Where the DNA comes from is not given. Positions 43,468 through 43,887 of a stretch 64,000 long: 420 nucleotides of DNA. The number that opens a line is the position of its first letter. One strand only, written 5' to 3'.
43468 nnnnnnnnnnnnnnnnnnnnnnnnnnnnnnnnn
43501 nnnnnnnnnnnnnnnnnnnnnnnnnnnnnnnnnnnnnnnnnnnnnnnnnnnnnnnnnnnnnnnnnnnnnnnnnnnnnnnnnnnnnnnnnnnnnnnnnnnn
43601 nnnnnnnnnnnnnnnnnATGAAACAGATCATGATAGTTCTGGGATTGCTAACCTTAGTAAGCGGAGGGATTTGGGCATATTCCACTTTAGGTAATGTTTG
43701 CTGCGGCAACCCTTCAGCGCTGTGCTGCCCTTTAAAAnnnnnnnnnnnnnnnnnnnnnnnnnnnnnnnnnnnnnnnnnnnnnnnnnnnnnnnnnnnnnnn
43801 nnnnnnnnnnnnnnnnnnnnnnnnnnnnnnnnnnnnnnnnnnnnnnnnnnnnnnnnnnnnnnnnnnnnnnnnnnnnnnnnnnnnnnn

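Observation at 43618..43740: Unannotated 40-aa CC-x6-CC transmembrane peptide between merR and merTP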

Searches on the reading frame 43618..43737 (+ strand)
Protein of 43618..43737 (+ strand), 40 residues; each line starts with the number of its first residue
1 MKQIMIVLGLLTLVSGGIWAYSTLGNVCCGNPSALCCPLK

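Call 5: search_protein_families(library=pfam, proteins=[window:43618-43737:+], max_evalue=1)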
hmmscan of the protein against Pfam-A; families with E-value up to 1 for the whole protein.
window:43618-43737:+ (40 aa): 0 families

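Call 6: search_protein_families(library=ncbifam, proteins=[window:43618-43737:+], max_evalue=1)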
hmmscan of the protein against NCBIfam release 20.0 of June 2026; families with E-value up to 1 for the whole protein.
window:43618-43737:+ (40 aa): 0 families

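Call 7: find_homologous_proteins(query=window:43618-43737:+, max_evalue=10)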
Query seq(40 aa) (40 aa): 1 proteins with E <= 10 among 1 candidates.
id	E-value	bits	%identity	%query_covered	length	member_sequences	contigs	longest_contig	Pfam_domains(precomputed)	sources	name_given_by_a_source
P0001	3.5e-19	84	100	100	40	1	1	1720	-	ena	-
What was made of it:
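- Tried and rejected: With the single peptide it found only the peptide itself (call 7).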

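Call 9: find_encoding_contigs(protein=P0001, flank=10000)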
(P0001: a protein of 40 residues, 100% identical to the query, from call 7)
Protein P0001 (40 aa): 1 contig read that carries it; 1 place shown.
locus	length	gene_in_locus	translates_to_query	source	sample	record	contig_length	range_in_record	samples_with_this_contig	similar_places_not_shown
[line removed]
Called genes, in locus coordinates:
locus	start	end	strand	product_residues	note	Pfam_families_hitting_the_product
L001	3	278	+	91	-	?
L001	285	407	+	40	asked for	-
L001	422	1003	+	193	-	PF02411:MerT, PF00403:HMA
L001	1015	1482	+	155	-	PF18423:zf_CopZ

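Call 25: search_protein_representatives(protein=window:43618-43737:+)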
Query: 40 residues. Proteins with E-value up to 0.001 (for the whole library): 10; up to 1e-10: 2; up to 1e-30: 0. The best 10 are listed.
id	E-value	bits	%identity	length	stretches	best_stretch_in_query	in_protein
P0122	4.5e-12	60.4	50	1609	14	8-23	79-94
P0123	6.6e-12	59.9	65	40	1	1-40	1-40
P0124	3.4e-08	48.5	63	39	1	1-40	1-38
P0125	1.1e-07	47.0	49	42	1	1-39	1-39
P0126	1.7e-06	43.3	50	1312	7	7-23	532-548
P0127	1.9e-05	40.1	32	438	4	8-33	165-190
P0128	4.3e-05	39.0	34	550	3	16-34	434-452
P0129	6.0e-05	38.5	45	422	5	11-35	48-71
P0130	3.6e-04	36.2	56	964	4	13-27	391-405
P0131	4.1e-04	36.0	40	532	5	15-36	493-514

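Call 28: find_homologous_proteins(query=A3, max_evalue=10)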
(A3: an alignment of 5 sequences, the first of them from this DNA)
Query A3 (5 sequences) (40 aa, profile of the alignment): 7 proteins with E <= 10 among 74 candidates.
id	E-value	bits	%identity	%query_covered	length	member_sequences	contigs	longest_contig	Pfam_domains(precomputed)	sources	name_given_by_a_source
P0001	9.0e-21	91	100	100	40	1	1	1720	-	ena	-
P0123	9.3e-20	88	65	100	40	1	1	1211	-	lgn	-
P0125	7.1e-19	85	48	100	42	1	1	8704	-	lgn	-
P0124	7.9e-18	82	60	100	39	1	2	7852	-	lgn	-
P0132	7.7e-16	76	65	100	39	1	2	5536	-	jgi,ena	-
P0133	3.1e-14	70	60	100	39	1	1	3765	-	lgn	-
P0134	8.1e-8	50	67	60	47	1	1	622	-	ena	-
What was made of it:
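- Checked: Some metagenome gene callers did call it as an anonymous 39-42 aa product (calls 7, 28).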

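Call 30: find_encoding_contigs(protein=P0125, flank=5000)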
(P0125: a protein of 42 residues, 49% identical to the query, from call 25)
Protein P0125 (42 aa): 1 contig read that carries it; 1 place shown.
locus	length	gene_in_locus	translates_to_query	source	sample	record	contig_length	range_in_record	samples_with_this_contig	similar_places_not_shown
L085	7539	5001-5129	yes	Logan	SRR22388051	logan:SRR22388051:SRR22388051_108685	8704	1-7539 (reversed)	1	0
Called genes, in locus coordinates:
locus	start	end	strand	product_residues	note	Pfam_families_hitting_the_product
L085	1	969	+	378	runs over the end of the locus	PF01612:DNA_pol_A_exo1, PF00570:HRDC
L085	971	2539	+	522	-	PF02446:Glyco_hydro_77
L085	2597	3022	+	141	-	-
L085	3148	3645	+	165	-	PF00376:MerR, PF13411:MerR_1, PF09278:MerR-DNA-bind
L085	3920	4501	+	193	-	PF02411:MerT, PF00403:HMA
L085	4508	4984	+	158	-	PF18423:zf_CopZ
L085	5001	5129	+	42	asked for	-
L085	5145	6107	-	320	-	PF04307:YdjM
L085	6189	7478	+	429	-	PF00082:Peptidase_S8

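Call 31: find_encoding_contigs(protein=P0124, flank=5000)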
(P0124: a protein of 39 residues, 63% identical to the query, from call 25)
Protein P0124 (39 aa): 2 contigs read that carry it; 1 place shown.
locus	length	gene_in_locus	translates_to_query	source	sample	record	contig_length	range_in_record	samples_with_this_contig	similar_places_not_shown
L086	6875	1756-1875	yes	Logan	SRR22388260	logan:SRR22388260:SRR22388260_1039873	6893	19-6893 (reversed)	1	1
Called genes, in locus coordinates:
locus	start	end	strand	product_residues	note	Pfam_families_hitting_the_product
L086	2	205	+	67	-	?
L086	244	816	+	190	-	PF04542:Sigma70_r2, PF08281:Sigma70_r4_2, PF04545:Sigma70_r4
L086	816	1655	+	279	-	PF13490:zf-HC2 (faint)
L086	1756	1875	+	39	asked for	-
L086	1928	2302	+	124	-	-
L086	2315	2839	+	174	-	-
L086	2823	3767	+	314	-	PF13557:Phenol_MetA_deg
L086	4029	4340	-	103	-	-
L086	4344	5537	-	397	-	-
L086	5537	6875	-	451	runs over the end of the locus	?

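Call 32: find_encoding_contigs(protein=P0132, flank=5000)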
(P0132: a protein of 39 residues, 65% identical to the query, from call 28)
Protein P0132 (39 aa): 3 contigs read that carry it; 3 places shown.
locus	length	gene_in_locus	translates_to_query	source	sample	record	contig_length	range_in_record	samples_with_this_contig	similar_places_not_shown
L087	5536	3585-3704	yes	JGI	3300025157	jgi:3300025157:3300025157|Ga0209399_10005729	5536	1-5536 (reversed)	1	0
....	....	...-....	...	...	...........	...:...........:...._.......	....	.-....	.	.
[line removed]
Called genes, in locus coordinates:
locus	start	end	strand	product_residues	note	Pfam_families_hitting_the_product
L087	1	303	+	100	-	?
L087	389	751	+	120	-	-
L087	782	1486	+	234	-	PF09411:PagL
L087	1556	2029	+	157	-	PF18423:zf_CopZ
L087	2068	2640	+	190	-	PF04542:Sigma70_r2, PF08281:Sigma70_r4_2, PF04545:Sigma70_r4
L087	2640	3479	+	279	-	PF13490:zf-HC2 (faint)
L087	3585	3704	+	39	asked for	-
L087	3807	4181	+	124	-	-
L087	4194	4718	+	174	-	-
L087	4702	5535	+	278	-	?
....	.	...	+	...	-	?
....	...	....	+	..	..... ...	-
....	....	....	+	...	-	-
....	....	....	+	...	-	-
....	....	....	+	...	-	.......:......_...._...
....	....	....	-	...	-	-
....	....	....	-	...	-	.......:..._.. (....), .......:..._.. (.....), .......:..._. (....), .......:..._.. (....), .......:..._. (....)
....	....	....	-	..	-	?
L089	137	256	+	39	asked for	-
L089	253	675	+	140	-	-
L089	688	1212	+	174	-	-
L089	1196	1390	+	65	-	?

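Call 33: find_encoding_contigs(protein=P0133, flank=5000)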
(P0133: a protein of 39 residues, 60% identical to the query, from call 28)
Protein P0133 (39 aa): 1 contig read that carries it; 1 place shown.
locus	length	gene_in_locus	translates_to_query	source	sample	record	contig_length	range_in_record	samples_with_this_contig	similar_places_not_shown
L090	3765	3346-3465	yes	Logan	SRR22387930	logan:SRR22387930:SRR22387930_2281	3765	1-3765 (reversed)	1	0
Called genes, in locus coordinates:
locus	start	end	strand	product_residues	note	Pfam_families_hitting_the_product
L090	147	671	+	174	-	PF02411:MerT, PF00403:HMA (weak)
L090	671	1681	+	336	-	PF01209:Ubie_methyltran, PF13489:Methyltransf_23, PF13847:Methyltransf_31, PF08241:Methyltransf_11, PF08242:Methyltransf_12, PF13649:Methyltransf_25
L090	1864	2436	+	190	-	PF04542:Sigma70_r2, PF08281:Sigma70_r4_2, PF04545:Sigma70_r4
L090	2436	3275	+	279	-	PF13490:zf-HC2 (faint)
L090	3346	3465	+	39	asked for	-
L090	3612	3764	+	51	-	?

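Call 41: search_protein_families(library=ncbifam, proteins=[L086:1928-2299:+, L086:2315-2836:+, L086:2823-3764:+, L086:816-1652:+, L090:147-668:+, L090:671-1678:+, L085:2597-3019:+], max_evalue=0.001)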
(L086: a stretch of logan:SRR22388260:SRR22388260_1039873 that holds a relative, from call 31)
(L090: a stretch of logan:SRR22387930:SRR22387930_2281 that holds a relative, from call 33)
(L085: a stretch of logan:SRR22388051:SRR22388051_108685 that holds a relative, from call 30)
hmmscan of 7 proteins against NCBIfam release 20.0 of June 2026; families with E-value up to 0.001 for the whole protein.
L086:1928-2299:+ (124 aa): 0 families

L086:2315-2836:+ (174 aa): 2 families
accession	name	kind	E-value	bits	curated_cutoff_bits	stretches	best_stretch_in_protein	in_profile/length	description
NF033795.1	chaper_CopZ_Bs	exception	0.00024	21.2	91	1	33-92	4-63/66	copper chaperone CopZ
NF033794.2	chaper_CopZ_Eh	exception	0.00076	19.6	95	0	33-93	4-64/68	copper chaperone CopZ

L086:2823-3764:+ (314 aa): 0 families

L086:816-1652:+ (279 aa): 2 families
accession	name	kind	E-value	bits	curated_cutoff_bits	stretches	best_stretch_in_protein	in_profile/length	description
NF052375.1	antisigma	equivalog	1.6e-05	25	100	1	22-98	18-103/217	anti-sigma factor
TIGR03988.1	antisig_RsrA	equivalog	0.00024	21.1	62.5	1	2-67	1-72/77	mycothiol system anti-sigma-R factor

L090:147-668:+ (174 aa): 12 families
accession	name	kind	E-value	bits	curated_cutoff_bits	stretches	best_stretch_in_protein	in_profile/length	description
NF033556.1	MerTP_fusion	equivalog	1.5e-24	86.6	180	1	16-164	2-152/186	mercuric transport protein MerTP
NF045683.1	MerT_CopZ_Se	exception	8.1e-18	64.7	375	2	3-114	6-118/235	MerT/CopZ fusion-like heavy metal transport selenoprotein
NF010314.2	PRK13751.2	equivalog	1.6e-11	44.3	150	1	14-108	12-108/116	mercuric ion transporter MerT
NF047957.1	CopZ_AFE_1862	equivalog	3.2e-09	37.1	85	1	135-164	2-31/62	CopZ family metallochaperone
NF041115.1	UxxU_metal_bind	equivalog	6.9e-09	35.7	95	1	132-163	4-35/74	metal-binding (seleno)protein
TIGR02052.1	MerP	equivalog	1.8e-08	34.8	92.55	1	130-164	21-55/92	mercury resistance system periplasmic binding protein MerP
NF033560.1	merT_RC607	exception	4.3e-08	33.4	130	1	10-73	3-68/97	mercuric transport protein MerT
NF033795.1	chaper_CopZ_Bs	exception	1.4e-07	31.6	91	1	135-164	3-32/66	copper chaperone CopZ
NF033794.2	chaper_CopZ_Eh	exception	1.3e-05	25.2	95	1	136-163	4-31/68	copper chaperone CopZ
NF010311.1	PRK13748.1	subfamily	8.3e-05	21.6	600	1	135-164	2-31/560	mercury(II) reductase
TIGR00003.1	TIGR00003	subfamily_domain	0.00019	21.6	62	1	135-164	3-32/66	copper ion binding protein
NF033775.1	P_type_ZntA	exception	0.00073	17.9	1240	1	132-164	48-80/732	Zn(II)/Cd(II)/Pb(II) translocating P-type ATPase ZntA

L090:671-1678:+ (336 aa): 35 families (the best 25 are shown)
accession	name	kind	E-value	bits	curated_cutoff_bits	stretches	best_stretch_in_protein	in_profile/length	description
NF043040.1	corrin_prot_MT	hypoth_equivalog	1.2e-20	73.9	180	1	168-287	42-166/216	corrinoid protein-associated methyltransferase CpaM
NF045882.1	PLipidMtase_Leg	equivalog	1.5e-17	64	390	1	130-307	3-181/207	phospholipid N-methyltransferase PmtA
TIGR01934.1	MenG_MenH_UbiE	subfamily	3.6e-17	62.4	158.35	1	164-279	36-152/223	ubiquinone/menaquinone biosynthesis methyltransferase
NF001241.0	PRK00216.1-2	equivalog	2.8e-16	59.9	327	1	157-285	41-165/231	demethylmenaquinone methyltransferase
NF052510.1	methyltran_MpqE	exception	1.3e-15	57.4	335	1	162-280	41-163/234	methyl-plastoquinone biosynthesis methyltransferase MpqE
NF001244.0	PRK00216.1-5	equivalog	2.1e-14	53.4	216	1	167-280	48-165/236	bifunctional demethylmenaquinone methyltransferase/2-methoxy-6-polyprenyl-1,4-benzoquinol methylase UbiE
NF041537.1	ArsM_AhpD_UU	exception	2.9e-14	52.6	510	1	170-312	79-223/345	arsenite methyltransferase/AhpD domain selenoprotein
NF001240.0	PRK00216.1-1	equivalog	4.3e-14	52.2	378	1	169-273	65-173/251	bifunctional demethylmenaquinone methyltransferase/2-methoxy-6-polyprenyl-1,4-benzoquinol methylase UbiE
NF045667.1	MTase_DVU1556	equivalog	1.8e-12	47.2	155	1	169-268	24-119/213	DVU_1556 family methyltransferase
NF041536.1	ArsM_DUF2284_UU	exception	2.4e-12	45.9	575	1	170-314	79-225/459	arsenite methyltransferase/DUF2284 domain selenoprotein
NF001242.0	PRK00216.1-3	equivalog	4.2e-12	46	351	1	170-278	73-185/258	bifunctional demethylmenaquinone methyltransferase/2-methoxy-6-polyprenyl-1,4-benzoquinol methylase UbiE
NF047649.1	MTase_UXPK_star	exception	1.7e-11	43.7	460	1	171-268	81-181/283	methyltransferase/UXPK-star double selenoprotein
NF001243.0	PRK00216.1-4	equivalog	2.7e-10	40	235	1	134-277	10-160/237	demethylmenaquinone methyltransferase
NF041820.1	daptide_MTase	equivalog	7.7e-10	38.6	175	1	164-267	33-141/243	daptide-type RiPP biosynthesis methyltransferase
NF038261.1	rhodoquin_RquA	equivalog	8.4e-10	38.8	175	1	185-292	71-182/218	rhodoquinone biosynthesis methyltransferase RquA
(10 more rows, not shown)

L085:2597-3019:+ (141 aa): 0 families

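Call 42: search_protein_families(library=pfam, proteins=[L086:1928-2299:+, L086:2315-2836:+, L086:2823-3764:+, L086:816-1652:+, L085:2597-3019:+, L089:253-672:+], max_evalue=0.1)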
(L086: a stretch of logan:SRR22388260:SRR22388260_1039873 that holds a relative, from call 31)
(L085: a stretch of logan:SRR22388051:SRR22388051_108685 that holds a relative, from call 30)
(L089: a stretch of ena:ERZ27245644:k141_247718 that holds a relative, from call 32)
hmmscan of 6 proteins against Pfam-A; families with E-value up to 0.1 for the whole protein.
L086:1928-2299:+ (124 aa): 0 families

L086:2315-2836:+ (174 aa): 1 family
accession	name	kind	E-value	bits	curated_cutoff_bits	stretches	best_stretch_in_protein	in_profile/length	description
PF00403.32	HMA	-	0.017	15.9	24.8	1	33-92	2-61/62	Heavy-metal-associated domain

L086:2823-3764:+ (314 aa): 1 family
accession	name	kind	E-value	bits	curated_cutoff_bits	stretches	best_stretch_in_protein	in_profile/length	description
PF13557.12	Phenol_MetA_deg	-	1.1e-14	55.5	22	1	87-291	37-226/242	Putative MetA-pathway of phenol degradation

L086:816-1652:+ (279 aa): 1 family
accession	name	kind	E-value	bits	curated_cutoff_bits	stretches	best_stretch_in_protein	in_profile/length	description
PF13490.11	zf-HC2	-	6.7e-06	26.5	22.2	1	3-32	1-34/35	Putative zinc-finger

L085:2597-3019:+ (141 aa): 0 families

L089:253-672:+ (140 aa): 0 families

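Call 47: search_protein_families(library=pfam, alignment_id=A4, max_evalue=10)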
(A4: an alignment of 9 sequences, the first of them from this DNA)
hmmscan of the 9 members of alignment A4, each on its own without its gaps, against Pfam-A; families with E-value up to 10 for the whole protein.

A. member 1, seq(40 aa): 0 families

B. families by the number of members that match (of 9 scanned): 4 families
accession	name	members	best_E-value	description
PF08139.17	LPAM_1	4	0.00081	Prokaryotic membrane lipoprotein lipid attachment site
PF24369.1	DUF7525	1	0.076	Family of unknown function (DUF7525)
PF00746.26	Gram_pos_anchor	1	0.22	LPXTG cell wall anchor motif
PF09813.14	Coa3_cc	1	0.28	Cytochrome c oxidase assembly factor 3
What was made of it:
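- Closest known: MerE. Different: There is no HMM match (calls 5, 47).
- Tried and rejected: LPAM_1 hits exist (call 47), but there is no lipobox Cys; the residue before the first Cys is I, V or K.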
